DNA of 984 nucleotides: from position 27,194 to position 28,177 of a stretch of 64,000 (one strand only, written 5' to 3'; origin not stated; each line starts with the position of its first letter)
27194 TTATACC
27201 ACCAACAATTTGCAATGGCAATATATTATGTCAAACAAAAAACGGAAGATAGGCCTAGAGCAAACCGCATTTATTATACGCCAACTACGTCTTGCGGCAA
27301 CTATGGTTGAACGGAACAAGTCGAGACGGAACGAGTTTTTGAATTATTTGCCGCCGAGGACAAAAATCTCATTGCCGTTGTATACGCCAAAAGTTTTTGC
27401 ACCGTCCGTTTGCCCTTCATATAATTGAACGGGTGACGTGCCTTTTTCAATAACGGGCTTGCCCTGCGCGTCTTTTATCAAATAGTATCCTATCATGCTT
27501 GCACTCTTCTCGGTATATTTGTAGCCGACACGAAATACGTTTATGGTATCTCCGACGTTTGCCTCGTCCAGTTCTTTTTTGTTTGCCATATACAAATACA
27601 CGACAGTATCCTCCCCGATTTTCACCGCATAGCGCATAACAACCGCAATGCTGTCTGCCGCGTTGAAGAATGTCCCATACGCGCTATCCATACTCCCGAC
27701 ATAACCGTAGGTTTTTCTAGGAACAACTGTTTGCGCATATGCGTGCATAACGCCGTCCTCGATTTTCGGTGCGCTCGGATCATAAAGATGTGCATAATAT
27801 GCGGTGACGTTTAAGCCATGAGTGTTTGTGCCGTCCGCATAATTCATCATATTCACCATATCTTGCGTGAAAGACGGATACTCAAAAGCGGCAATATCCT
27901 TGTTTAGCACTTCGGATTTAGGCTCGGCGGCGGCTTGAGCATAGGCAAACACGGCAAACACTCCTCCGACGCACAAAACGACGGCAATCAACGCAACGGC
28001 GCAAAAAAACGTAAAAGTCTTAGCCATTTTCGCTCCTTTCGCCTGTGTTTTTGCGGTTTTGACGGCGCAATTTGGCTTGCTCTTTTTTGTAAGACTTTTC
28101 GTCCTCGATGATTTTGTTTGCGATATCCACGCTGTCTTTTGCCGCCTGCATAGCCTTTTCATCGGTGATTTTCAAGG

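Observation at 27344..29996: Stand-alone tapA-sipW-tasA-like operon: a SipW-type signal peptidase between two secreted proteins sharing a GGV[YF]A.F.YAQ N-terminal module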

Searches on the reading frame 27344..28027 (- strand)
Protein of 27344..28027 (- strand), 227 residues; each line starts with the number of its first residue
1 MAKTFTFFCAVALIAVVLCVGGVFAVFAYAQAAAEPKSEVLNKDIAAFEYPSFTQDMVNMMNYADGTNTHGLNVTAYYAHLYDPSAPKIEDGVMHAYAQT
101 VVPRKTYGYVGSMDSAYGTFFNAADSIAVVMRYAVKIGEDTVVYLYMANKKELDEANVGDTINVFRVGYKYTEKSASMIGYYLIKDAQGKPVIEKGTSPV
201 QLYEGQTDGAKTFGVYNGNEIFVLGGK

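Call 3: search_protein_families(library=pfam, proteins=[window:27344-28027:-], max_evalue=1)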
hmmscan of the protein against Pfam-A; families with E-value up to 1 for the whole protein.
window:27344-28027:- (227 aa): 1 family
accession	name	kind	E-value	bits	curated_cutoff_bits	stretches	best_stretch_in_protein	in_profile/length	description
PF12704.14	MacB_PCD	-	0.17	12.6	27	1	10-165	2-144/207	MacB-like periplasmic core domain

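Call 4: search_protein_families(library=ncbifam, proteins=[window:27344-28027:-], max_evalue=1)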
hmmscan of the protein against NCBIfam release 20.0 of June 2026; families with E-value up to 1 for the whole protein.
window:27344-28027:- (227 aa): 2 families
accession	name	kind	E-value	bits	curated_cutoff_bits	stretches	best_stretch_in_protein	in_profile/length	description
NF051431.1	Rv0361_Cterm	subfamily_domain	0.012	15.8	37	1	6-39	4-38/140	Rv0361 family membrane protein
NF007634.0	PRK10297.1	equivalog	0.022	13.4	760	1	94-147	373-426/452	PTS N,N'-diacetylchitobiose transporter subunit IIC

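Call 9: find_homologous_proteins(query=window:27344-28027:-)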
Query window:27344-28027:- (227 aa): 5 proteins with E <= 0.001 among 273 candidates.
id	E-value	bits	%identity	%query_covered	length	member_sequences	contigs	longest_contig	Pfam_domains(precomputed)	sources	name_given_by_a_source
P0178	3.0e-145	499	100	100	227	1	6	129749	-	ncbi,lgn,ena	-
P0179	3.6e-123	427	89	100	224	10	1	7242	-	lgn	-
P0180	2.7e-88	313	66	99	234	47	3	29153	-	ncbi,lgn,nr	ncbi:MAG: hypothetical protein SO386_01330 [Eubacteriales bacterium]|nr:hypothetical protein [Eubact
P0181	6.8e-76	273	59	98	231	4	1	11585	-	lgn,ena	-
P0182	6.2e-72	260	59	89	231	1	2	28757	-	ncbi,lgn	-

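Call 36: predict_structure(alignment_id=A3)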
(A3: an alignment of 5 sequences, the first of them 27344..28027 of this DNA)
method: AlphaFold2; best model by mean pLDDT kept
length: 227 residues; sequences in the alignment: 5
mean_pLDDT: 37.2   pTM: 0.34
mean pLDDT of the five models: 37.2, 33.7, 32.5, 32.2, 30.8
residues with pLDDT >= 90: 0; 70-90: 0; 50-70: 41; < 50: 186
segments of 3 or more residues with pLDDT < 50: 1-4, 11-137, 149-151, 172-183, 185-192, 202-227
pLDDT, mean of each block of 10 residues (from residue 1): 49 43 25 25 29 38 32 25 36 23 25 28 35 45 52 54 54 44 47 51 38 31 26
secondary structure, 60 per line:
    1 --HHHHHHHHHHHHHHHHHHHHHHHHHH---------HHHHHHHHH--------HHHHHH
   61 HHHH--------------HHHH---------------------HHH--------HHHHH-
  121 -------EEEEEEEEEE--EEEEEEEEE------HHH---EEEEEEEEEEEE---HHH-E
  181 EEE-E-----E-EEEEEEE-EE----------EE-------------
elements in order: H3-28 H38-46 H55-64 H79-82 H115-119 E128-137 E140-148 E161-172 E180-183 E193-199

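Call 56: search_solved_structures(query=A4, max_evalue=10)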
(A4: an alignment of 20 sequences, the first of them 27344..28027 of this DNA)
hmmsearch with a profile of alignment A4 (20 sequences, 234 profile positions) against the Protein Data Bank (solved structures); distinct sequences matched with E-value up to 10: 0.

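Call 57: search_protein_families(library=phrogs, proteins=[window:27344-28027:-], max_evalue=0.1)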
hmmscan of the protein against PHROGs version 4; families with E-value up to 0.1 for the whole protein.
window:27344-28027:- (227 aa): 1 family
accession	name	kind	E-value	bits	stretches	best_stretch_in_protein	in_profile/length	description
phrog_23505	-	unknown function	0.071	14.3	0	127-154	6-33/67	-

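Call 67: search_protein_families(library=padloc, proteins=[window:27344-28027:-], max_evalue=0.1)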
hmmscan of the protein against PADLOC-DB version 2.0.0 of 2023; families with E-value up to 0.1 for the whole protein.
window:27344-28027:- (227 aa): 0 families

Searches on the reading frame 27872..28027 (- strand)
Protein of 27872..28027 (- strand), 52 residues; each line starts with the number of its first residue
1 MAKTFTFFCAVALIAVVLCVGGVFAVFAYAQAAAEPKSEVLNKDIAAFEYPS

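Call 6: search_protein_families(library=ncbifam, proteins=[window:27872-28027:-], max_evalue=10)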
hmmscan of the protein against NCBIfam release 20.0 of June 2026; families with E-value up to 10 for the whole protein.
seq(52 aa): 3 families
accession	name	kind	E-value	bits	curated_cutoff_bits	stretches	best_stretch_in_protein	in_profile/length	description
NF051431.1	Rv0361_Cterm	subfamily_domain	0.0019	18.4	37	1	6-39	4-38/140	Rv0361 family membrane protein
NF005435.1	PRK07021.1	equivalog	0.19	11.6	131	1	3-40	6-43/157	flagellar basal body-associated protein FliL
NF033902.0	iso_D2_wall_anc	subfamily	0.19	10.4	95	1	4-43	7-49/540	SpaH/EbpB family LPXTG-anchored major pilin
